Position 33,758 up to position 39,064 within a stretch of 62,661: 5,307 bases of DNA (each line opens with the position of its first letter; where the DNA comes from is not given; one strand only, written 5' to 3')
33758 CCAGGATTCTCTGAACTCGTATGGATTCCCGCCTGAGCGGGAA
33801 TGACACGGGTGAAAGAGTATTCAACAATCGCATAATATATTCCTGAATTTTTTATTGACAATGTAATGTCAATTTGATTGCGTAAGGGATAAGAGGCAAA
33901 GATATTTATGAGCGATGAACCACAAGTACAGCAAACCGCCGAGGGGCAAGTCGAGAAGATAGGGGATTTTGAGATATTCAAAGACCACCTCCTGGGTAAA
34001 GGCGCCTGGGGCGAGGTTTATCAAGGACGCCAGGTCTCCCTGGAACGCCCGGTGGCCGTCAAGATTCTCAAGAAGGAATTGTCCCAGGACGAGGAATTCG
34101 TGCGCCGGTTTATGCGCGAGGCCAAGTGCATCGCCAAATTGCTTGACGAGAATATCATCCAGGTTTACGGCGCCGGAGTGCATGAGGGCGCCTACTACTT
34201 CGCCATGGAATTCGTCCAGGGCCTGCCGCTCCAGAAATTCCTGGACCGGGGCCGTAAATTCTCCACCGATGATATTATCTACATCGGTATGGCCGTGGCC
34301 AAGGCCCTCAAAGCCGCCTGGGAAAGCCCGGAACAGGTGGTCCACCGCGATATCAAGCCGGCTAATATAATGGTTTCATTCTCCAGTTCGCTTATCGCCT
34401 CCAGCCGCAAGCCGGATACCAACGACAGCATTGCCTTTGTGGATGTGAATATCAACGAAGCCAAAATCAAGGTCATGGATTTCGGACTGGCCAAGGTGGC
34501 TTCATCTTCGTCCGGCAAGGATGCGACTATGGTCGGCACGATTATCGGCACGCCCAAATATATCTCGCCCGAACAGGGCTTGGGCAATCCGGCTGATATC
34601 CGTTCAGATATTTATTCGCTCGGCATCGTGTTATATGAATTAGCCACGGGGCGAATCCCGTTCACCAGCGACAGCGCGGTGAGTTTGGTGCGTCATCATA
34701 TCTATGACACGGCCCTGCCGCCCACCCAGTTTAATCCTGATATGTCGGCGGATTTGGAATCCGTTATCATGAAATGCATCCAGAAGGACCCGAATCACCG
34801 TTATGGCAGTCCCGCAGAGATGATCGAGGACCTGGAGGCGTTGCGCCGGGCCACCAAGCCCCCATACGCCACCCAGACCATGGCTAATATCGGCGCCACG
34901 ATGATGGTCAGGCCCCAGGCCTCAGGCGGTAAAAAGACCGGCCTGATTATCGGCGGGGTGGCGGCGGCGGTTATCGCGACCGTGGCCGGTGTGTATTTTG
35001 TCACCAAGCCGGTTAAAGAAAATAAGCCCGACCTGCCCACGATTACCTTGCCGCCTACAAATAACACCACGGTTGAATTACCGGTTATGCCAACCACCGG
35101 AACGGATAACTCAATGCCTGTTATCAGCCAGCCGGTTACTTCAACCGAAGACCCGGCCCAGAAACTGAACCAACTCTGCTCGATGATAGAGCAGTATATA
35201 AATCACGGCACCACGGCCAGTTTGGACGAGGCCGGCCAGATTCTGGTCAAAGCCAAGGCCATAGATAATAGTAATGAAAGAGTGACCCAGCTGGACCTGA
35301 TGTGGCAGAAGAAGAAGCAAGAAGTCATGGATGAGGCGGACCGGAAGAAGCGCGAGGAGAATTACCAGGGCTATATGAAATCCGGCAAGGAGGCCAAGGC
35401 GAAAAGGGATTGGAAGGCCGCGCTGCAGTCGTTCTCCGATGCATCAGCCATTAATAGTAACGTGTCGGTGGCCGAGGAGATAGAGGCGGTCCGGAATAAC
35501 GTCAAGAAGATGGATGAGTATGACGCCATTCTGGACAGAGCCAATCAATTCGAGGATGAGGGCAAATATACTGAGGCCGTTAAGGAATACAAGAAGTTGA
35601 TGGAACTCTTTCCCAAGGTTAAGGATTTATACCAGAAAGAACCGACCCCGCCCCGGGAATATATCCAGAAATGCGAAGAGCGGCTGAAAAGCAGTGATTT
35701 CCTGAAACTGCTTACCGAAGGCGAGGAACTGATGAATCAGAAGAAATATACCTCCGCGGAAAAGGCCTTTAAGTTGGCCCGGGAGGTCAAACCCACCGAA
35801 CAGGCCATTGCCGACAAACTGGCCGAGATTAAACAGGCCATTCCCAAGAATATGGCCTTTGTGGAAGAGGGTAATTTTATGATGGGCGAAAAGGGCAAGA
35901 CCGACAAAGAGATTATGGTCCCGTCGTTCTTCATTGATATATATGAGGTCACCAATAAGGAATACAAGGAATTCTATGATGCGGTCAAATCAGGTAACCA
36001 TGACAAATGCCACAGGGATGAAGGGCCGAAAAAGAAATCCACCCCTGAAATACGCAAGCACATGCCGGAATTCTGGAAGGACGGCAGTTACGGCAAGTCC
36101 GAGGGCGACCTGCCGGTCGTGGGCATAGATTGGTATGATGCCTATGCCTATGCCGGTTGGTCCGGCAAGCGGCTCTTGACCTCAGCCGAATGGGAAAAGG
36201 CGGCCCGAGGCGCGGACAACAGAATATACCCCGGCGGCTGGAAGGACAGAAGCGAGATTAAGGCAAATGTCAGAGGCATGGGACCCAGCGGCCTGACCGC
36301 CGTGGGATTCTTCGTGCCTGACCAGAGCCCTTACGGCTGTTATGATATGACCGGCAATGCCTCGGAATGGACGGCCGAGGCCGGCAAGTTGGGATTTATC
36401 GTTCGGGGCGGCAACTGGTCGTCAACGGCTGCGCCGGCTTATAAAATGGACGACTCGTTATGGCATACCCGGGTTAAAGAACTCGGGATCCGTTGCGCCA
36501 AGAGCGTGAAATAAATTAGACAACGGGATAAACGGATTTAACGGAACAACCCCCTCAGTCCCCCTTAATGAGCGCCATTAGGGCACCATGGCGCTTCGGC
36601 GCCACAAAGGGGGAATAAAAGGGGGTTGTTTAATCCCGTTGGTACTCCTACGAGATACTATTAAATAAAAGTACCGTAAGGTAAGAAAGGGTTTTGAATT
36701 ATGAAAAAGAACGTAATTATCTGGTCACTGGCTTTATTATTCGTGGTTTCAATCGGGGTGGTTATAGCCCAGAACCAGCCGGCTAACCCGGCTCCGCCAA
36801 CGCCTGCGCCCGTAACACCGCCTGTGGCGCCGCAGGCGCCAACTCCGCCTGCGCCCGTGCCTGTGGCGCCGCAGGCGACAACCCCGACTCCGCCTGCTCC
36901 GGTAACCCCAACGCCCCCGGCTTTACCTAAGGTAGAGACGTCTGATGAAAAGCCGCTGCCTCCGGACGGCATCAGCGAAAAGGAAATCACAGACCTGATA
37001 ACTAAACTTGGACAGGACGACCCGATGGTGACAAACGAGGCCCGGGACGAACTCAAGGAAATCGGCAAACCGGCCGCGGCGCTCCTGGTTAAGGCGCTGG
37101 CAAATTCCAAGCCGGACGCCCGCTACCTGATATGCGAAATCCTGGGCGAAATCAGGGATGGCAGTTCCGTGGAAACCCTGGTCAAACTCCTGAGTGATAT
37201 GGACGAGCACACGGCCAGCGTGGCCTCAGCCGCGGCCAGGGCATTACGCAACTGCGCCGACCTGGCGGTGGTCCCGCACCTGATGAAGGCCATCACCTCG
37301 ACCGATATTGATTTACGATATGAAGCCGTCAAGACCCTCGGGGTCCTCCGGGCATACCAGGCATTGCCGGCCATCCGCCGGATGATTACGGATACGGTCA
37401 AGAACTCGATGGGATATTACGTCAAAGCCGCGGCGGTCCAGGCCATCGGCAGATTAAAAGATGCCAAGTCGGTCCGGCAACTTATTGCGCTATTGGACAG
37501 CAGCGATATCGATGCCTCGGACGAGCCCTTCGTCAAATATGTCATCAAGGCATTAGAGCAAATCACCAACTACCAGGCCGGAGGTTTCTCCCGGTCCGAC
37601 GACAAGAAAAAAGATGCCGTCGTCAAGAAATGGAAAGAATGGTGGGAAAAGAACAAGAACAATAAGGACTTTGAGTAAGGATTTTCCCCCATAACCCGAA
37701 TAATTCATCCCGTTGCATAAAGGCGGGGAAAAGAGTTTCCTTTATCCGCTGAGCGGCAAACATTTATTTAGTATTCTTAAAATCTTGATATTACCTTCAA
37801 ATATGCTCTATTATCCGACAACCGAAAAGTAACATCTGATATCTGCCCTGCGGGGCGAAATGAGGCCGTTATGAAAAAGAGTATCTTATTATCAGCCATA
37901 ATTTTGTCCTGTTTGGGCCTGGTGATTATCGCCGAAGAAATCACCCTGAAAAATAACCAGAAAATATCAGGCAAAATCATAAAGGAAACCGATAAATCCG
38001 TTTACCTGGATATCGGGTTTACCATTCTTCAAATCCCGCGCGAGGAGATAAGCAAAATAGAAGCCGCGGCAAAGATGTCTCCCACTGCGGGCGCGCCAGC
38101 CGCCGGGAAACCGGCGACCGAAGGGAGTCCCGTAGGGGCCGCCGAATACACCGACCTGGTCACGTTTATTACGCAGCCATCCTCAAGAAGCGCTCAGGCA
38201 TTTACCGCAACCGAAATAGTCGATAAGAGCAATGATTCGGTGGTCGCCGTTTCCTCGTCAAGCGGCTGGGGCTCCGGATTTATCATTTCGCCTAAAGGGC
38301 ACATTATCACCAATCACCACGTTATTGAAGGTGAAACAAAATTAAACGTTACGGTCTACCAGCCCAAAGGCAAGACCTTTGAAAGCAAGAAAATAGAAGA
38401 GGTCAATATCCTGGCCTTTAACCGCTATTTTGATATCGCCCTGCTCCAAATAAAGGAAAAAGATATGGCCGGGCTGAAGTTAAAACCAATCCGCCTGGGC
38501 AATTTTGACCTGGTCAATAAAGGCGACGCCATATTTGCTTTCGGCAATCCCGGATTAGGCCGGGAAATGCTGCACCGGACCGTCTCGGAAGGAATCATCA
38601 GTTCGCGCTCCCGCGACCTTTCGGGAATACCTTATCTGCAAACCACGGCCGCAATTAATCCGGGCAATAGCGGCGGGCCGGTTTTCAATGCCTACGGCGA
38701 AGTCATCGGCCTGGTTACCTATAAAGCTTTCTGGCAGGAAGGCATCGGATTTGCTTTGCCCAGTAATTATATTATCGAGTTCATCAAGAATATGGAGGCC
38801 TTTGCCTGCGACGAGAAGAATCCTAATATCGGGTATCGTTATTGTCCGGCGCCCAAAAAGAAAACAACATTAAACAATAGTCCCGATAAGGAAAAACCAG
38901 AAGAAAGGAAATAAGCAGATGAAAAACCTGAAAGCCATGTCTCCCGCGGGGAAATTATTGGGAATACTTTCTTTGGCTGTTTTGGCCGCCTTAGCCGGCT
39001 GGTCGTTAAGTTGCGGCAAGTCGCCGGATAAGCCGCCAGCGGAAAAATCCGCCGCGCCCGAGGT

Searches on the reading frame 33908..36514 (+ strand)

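Call 7: search_protein_families(library=pfam, proteins=[window:33908-36514:+], max_evalue=0.01)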
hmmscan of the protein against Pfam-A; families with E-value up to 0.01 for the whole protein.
window:33908-36514:+ (868 aa): 7 families
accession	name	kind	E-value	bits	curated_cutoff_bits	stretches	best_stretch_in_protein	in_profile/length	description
PF00069.31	Pkinase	-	5.9e-46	157.4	31.7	1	27-300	5-253/263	Protein kinase domain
PF07714.23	PK_Tyr_Ser-Thr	-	1.4e-35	123.3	23.1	1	26-298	4-248/258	Protein tyrosine and serine/threonine kinase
PF03781.23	FGE-sulfatase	-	6.4e-35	121.5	23.3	1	648-864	4-254/255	Sulfatase-modifying factor enzyme 1-like domain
PF07719.23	TPR_2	-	1.5e-07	31.4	27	0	543-570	6-33/34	Tetratricopeptide repeat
PF00515.34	TPR_1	-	9.2e-05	22.5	27.8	0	605-630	8-33/34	Tetratricopeptide repeat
PF13428.12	TPR_14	-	0.00012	22.9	23.5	0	540-575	3-38/44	Tetratricopeptide repeat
PF01636.29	APH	-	0.00044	20.5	23.2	1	113-157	136-183/239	Phosphotransferase enzyme family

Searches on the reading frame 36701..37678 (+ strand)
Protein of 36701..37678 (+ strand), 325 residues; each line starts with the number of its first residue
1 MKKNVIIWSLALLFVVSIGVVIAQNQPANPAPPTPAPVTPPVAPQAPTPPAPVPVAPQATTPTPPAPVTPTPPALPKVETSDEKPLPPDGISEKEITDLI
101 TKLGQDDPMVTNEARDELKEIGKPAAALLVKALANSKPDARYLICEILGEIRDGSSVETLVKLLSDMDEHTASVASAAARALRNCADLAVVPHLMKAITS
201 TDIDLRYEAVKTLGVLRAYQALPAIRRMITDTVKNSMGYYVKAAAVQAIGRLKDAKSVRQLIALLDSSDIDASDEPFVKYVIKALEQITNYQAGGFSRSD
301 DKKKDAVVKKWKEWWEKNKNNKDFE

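Call 7: search_protein_families(library=pfam, proteins=[window:36701-37678:+], max_evalue=0.01)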
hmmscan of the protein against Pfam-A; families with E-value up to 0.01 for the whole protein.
window:36701-37678:+ (325 aa): 8 families
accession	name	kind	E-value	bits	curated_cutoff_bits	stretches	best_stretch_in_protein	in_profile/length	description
PF13646.12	HEAT_2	-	3.4e-22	79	27.7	3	191-269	1-75/88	HEAT repeats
PF03130.22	HEAT_PBS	-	1.8e-10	40.7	20.9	0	174-198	1-25/27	PBS lyase HEAT-like repeat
PF00514.29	Arm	-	1.9e-07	31.3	20.6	0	190-215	13-38/41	Armadillo/beta-catenin-like repeat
PF02985.28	HEAT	-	2e-05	24.8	23.5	0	190-216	1-27/31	HEAT repeat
PF13513.12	HEAT_EZ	-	2.4e-05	25.2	27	0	177-214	6-53/55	HEAT-like repeat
PF11791.14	Aconitase_B_N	-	0.00022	21.7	25.8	0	145-184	84-118/153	Aconitate B N-terminal domain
PF01347.28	Vitellogenin_N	-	0.00078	18.6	24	0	115-187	453-525/590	Lipoprotein amino terminal region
PF01602.26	Adaptin_N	-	0.0022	17.1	37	1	96-289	153-366/524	Adaptin N terminal region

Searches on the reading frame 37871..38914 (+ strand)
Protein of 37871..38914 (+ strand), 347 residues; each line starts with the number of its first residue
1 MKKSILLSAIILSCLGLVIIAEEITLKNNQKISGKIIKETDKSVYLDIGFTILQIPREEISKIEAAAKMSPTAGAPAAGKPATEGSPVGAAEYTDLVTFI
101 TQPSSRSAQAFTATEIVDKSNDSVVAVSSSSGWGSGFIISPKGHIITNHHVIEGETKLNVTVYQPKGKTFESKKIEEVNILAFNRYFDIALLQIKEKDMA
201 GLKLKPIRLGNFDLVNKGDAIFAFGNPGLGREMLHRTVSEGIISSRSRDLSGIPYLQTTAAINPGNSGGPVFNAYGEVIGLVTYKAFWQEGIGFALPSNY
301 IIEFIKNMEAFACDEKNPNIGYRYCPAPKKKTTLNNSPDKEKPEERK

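Call 7: search_protein_families(library=pfam, proteins=[window:37871-38914:+], max_evalue=0.01)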
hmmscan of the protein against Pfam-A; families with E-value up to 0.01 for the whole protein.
window:37871-38914:+ (347 aa): 3 families
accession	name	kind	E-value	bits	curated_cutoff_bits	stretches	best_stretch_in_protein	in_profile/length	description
PF13365.12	Trypsin_2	-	8.1e-32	111.4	27.6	1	134-281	1-144/144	Trypsin-like peptidase domain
PF00089.32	Trypsin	-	7.9e-18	65.5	20.6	1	120-304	11-219/220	Trypsin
PF10459.15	Peptidase_S46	-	7.8e-09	35.2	22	1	115-152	30-67/698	Peptidase S46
